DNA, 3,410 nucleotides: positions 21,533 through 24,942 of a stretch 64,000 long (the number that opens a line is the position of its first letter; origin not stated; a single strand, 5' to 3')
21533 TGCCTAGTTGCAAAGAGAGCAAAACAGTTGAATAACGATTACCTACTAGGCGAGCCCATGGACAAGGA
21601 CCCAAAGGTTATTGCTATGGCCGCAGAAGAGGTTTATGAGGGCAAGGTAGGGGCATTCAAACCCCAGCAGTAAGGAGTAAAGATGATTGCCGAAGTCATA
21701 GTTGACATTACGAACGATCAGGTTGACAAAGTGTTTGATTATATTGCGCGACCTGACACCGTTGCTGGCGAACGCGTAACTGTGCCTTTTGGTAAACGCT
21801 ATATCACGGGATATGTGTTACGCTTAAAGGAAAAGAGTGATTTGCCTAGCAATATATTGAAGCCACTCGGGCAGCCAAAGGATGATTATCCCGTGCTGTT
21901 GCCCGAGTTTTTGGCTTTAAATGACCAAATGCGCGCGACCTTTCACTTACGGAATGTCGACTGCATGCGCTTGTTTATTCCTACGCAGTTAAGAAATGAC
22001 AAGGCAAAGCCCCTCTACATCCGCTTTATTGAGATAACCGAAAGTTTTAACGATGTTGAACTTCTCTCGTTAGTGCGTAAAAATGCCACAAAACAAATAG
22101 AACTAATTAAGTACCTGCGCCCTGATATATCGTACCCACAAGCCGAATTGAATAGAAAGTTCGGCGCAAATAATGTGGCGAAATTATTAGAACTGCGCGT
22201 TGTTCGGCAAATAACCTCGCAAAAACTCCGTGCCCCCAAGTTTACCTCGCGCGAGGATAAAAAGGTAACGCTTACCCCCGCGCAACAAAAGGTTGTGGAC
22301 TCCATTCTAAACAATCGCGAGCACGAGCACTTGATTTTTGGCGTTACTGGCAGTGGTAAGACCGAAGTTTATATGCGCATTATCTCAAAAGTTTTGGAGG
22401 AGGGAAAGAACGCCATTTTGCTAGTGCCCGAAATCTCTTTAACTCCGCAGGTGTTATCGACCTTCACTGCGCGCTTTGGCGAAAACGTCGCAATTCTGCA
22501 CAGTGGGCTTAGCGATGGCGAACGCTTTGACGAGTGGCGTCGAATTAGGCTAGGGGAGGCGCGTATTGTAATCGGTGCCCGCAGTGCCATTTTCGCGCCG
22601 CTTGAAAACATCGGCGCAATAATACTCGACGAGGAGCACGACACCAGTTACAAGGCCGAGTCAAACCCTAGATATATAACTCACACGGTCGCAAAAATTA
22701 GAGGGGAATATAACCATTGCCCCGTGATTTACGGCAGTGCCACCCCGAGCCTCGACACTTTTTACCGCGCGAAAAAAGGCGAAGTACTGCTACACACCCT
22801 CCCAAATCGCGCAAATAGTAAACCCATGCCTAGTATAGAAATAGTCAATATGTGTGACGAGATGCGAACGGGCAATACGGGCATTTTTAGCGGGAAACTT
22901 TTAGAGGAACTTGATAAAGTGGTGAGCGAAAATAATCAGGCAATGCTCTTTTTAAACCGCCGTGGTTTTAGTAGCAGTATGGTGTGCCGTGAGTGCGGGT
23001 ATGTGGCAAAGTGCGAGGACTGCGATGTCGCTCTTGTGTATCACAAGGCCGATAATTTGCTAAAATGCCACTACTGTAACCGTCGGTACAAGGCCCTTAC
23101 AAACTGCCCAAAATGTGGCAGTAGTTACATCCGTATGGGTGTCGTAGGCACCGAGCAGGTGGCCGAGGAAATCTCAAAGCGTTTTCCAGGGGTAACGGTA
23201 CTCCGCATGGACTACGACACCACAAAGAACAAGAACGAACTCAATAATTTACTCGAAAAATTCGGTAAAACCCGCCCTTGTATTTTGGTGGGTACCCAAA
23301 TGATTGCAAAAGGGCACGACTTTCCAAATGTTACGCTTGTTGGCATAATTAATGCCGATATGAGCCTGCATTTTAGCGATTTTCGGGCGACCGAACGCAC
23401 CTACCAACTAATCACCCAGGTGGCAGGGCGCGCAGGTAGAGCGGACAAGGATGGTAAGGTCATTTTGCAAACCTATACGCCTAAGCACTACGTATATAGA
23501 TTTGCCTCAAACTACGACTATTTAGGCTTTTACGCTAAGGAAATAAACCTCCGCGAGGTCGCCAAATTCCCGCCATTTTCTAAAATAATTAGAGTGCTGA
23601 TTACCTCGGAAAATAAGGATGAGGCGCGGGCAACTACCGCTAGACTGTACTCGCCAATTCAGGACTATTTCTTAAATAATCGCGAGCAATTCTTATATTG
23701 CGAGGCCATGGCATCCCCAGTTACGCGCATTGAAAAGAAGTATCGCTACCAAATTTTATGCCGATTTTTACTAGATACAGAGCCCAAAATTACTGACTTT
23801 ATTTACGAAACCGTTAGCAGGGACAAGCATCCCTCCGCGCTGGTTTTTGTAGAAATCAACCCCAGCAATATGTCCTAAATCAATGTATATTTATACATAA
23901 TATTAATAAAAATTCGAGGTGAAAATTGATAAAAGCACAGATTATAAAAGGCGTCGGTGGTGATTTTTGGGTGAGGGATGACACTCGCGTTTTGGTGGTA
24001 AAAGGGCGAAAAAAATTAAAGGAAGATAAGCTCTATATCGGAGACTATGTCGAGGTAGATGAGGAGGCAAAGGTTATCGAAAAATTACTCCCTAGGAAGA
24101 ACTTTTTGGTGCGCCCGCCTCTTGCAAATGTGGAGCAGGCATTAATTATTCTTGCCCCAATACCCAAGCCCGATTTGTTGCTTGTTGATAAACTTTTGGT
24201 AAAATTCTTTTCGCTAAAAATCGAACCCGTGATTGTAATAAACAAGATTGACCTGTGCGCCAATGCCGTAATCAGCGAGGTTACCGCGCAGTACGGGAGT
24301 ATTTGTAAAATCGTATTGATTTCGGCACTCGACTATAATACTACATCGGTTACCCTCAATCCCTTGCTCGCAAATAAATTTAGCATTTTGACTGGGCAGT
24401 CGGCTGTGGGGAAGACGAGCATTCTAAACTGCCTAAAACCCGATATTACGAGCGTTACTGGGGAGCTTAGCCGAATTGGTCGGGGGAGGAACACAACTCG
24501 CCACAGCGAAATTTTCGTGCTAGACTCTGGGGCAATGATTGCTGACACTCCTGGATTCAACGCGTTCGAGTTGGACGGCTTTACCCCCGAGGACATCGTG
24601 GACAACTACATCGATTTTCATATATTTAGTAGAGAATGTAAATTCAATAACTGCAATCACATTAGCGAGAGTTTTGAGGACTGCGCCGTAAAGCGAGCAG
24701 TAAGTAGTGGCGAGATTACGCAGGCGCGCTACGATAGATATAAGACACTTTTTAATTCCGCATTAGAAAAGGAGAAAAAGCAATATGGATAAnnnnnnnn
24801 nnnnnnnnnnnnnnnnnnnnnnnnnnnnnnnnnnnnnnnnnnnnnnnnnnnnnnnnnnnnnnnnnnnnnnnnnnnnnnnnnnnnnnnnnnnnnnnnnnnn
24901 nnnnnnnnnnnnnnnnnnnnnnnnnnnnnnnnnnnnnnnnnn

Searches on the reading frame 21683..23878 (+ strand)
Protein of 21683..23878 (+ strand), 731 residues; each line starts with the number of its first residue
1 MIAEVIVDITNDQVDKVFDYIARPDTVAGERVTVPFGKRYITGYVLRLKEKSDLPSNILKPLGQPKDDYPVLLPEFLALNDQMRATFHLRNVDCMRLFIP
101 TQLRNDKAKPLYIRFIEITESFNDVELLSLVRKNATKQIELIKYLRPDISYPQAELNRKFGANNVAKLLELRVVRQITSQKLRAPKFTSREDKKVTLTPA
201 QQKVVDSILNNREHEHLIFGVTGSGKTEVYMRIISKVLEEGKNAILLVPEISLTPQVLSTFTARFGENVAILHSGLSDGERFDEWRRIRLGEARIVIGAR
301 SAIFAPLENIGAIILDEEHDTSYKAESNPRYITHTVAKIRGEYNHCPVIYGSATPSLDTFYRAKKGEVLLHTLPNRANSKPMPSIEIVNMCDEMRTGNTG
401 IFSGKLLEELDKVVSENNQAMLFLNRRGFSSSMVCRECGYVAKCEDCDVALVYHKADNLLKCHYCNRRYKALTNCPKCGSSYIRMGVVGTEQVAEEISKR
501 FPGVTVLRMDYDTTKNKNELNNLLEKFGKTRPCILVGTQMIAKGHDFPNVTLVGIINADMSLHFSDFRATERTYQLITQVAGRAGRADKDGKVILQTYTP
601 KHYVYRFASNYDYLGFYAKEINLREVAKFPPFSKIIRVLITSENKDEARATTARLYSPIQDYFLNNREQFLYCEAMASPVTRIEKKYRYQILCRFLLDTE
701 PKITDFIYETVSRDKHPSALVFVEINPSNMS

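Call 40: search_protein_families(library=pfam, proteins=[window:21683-23878:+], max_evalue=0.00001)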
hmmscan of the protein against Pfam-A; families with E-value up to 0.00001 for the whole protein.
window:21683-23878:+ (731 aa): 6 families
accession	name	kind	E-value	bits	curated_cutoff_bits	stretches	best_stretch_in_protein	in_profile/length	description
PF00270.35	DEAD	-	7.5e-21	75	26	1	198-356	1-161/167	DEAD/DEAH box helicase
PF04851.21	ResIII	-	2.9e-17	63.5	22.5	1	195-356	2-163/164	Type III restriction enzyme, res subunit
PF17764.6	PriA_3primeBD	-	3.5e-16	59.3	22.7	1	4-100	1-96/96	3'DNA-binding domain (3'BD)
PF00271.37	Helicase_C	-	2.1e-12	47.7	23.5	1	494-587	31-109/110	Helicase conserved C-terminal domain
PF18319.7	Zn_ribbon_PriA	-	2.4e-09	37.4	26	1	444-468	1-25/27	PriA DNA helicase Cys-rich region (CRR) domain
PF18074.6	PriA_C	-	6.8e-08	33.7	26.9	1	631-711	1-77/95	Primosomal protein N C-terminal domain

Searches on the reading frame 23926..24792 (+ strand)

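Call 40: search_protein_families(library=pfam, proteins=[window:23926-24792:+], max_evalue=0.00001)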
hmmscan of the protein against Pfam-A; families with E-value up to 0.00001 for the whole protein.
window:23926-24792:+ (288 aa): 1 family
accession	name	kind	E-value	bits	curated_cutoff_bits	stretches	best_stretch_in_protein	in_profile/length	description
PF03193.22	RsgA_GTPase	-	1.8e-40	139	30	1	55-216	2-173/174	RsgA GTPase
